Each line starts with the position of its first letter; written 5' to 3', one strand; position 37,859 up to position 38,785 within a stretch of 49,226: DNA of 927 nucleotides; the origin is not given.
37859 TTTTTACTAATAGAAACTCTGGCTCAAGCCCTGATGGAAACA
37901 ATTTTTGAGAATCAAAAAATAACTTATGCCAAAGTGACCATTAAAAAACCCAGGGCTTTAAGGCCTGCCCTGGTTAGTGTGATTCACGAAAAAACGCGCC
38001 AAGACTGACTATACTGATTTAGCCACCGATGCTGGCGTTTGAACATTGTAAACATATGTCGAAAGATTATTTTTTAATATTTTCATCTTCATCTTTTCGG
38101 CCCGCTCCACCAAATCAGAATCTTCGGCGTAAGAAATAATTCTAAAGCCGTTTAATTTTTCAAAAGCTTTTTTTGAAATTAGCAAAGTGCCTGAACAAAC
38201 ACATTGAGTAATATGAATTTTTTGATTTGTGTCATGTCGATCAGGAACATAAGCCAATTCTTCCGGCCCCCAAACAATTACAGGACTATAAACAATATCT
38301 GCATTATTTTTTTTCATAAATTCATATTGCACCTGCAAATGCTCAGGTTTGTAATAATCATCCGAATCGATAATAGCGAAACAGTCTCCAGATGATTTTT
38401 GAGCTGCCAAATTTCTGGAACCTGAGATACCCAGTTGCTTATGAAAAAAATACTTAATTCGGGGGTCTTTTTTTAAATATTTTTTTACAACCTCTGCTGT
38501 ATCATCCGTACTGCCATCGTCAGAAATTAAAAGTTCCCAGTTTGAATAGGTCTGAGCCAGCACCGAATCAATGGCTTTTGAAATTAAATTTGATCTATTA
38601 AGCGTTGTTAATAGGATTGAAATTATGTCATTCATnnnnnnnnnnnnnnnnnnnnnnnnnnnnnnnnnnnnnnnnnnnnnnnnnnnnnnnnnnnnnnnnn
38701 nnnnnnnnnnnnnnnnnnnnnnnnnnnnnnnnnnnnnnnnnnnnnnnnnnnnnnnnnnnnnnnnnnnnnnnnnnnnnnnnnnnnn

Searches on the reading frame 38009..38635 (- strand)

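Call 26: search_protein_families(library=pfam, proteins=[window:38009-38635:-], max_evalue=0.0001)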
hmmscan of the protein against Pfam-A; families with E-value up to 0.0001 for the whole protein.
window:38009-38635:- (208 aa): 3 families
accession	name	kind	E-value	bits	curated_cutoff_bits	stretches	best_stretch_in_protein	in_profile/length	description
PF00535.33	Glycos_transf_2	-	1e-36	126.9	23.3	1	6-139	1-145/168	Glycosyl transferase family 2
PF10111.15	Glyco_tranf_2_2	-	4.7e-10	39.9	27.3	1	24-121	18-125/276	Glycosyltransferase like family 2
PF13641.12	Glyco_tranf_2_3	-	8.9e-07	29.6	27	1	5-115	3-119/230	Glycosyltransferase like family 2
